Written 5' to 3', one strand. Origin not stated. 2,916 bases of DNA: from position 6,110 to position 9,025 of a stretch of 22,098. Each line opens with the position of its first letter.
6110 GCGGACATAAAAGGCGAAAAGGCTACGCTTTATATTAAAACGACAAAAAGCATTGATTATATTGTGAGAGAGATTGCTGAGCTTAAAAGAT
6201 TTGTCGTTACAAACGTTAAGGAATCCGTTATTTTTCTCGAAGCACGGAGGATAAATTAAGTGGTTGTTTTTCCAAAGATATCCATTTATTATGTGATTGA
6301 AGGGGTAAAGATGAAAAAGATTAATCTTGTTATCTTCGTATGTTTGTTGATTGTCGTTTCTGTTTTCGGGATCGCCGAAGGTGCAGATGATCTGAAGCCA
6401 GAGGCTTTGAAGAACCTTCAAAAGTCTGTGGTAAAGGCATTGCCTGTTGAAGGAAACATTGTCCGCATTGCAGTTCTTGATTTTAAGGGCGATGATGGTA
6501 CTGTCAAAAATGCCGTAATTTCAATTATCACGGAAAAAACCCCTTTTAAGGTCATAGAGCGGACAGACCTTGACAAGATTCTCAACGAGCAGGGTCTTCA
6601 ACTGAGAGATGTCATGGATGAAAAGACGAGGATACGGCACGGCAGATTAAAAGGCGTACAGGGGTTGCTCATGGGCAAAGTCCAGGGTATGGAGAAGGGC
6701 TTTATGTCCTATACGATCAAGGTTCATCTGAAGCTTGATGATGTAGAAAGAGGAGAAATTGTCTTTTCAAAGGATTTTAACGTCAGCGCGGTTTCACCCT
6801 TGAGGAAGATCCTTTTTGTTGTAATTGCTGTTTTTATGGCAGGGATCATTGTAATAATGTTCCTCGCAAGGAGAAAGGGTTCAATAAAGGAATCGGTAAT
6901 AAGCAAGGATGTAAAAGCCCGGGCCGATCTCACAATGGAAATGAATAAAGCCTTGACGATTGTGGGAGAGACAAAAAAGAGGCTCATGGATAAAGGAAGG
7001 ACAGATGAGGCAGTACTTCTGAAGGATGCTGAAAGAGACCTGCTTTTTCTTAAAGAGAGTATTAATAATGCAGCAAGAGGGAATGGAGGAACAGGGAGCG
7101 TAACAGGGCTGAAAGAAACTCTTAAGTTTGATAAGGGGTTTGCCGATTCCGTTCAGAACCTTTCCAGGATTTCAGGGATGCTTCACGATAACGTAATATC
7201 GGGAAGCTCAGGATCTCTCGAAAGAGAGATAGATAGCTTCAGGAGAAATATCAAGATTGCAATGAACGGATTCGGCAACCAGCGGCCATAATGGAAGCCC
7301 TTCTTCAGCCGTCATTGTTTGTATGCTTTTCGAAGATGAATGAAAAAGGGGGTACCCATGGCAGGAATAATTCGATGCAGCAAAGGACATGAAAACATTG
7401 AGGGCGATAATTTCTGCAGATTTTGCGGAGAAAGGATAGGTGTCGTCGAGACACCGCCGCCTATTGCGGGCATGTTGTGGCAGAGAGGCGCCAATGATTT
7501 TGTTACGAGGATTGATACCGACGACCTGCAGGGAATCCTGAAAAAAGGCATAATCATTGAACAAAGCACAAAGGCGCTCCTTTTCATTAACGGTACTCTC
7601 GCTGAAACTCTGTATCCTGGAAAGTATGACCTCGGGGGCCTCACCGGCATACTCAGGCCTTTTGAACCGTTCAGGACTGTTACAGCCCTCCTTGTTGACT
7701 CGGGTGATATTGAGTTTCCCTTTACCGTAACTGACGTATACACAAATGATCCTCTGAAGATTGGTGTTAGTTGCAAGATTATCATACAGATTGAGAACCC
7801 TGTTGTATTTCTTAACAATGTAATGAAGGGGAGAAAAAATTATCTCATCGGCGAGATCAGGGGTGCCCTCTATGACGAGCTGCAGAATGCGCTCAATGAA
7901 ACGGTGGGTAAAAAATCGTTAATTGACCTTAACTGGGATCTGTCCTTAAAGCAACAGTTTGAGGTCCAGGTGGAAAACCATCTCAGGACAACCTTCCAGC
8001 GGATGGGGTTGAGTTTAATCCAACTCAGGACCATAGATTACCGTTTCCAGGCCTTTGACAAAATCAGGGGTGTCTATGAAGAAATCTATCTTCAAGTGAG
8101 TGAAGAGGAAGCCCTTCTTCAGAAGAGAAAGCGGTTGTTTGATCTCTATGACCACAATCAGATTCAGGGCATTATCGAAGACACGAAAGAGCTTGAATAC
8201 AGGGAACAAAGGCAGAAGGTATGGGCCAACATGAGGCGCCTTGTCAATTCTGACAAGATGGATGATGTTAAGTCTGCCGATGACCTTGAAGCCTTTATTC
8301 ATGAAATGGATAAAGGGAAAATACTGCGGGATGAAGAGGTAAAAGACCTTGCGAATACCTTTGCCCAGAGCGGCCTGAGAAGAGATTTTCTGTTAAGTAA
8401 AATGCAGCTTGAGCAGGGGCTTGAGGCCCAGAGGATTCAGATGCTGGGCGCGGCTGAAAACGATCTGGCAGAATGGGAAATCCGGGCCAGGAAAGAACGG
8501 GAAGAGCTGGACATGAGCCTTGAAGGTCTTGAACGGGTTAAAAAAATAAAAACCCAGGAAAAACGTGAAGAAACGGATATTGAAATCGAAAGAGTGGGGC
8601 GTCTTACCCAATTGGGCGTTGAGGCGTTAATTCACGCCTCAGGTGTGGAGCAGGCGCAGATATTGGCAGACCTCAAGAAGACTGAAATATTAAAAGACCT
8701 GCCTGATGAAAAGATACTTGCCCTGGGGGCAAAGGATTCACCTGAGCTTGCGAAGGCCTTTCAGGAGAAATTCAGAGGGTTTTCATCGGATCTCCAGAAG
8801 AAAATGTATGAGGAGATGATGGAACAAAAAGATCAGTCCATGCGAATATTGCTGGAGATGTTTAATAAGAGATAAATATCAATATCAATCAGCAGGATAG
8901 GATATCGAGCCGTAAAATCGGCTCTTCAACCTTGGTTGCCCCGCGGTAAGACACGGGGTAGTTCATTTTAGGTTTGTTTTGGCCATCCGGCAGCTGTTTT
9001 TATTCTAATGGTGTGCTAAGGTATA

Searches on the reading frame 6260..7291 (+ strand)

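Call 7: search_protein_families(library=pfam, proteins=[window:6260-7291:+], max_evalue=0.001)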
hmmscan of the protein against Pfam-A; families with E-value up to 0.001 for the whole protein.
window:6260-7291:+ (343 aa): 2 families
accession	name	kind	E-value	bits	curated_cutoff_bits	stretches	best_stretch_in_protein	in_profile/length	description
PF03783.19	CsgG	-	1.7e-08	34.5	20.8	1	83-147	41-104/210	Curli production assembly/transport component CsgG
PF13036.11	LpoB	-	0.00026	21.3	22.3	1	91-172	59-144/147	Peptidoglycan-synthase activator LpoB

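Call 82: search_protein_families(library=padloc, proteins=[window:6260-7291:+], max_evalue=0.001)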
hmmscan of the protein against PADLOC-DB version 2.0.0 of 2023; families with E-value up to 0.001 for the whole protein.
window:6260-7291:+ (343 aa): 0 families

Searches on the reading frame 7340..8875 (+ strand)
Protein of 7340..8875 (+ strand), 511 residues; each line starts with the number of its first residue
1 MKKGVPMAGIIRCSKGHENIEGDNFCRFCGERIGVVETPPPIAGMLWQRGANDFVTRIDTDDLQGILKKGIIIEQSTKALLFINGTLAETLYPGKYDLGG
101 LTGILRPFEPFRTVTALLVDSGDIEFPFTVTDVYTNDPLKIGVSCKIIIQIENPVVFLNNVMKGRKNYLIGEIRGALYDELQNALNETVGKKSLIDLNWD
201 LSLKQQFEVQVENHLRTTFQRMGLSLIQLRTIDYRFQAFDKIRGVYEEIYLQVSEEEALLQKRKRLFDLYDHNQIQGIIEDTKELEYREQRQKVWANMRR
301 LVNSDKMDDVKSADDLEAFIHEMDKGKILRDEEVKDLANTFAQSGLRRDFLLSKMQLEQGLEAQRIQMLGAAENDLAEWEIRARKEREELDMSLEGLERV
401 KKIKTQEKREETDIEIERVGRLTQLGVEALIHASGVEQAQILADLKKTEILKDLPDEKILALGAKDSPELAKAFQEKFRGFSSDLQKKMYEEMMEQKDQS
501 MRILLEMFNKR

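Call 3: search_protein_families(library=pfam, proteins=[window:7340-8875:+], max_evalue=0.01)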
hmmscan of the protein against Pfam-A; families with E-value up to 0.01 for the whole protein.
window:7340-8875:+ (511 aa): 2 families
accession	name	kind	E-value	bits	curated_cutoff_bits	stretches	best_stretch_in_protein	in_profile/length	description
PF01145.31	Band_7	-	3.3e-12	47.3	23.6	1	72-231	2-144/176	SPFH domain / Band 7 family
PF13421.11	Band_7_1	-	0.0016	18.6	24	0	144-230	104-189/211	SPFH domain-Band 7 family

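Call 4: search_protein_families(library=ncbifam, proteins=[window:7340-8875:+], max_evalue=0.01)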
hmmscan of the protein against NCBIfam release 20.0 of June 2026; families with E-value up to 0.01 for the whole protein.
window:7340-8875:+ (511 aa): 0 families

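Call 82: search_protein_families(library=padloc, proteins=[window:7340-8875:+], max_evalue=0.001)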
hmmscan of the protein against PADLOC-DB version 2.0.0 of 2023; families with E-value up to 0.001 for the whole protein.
window:7340-8875:+ (511 aa): 0 families
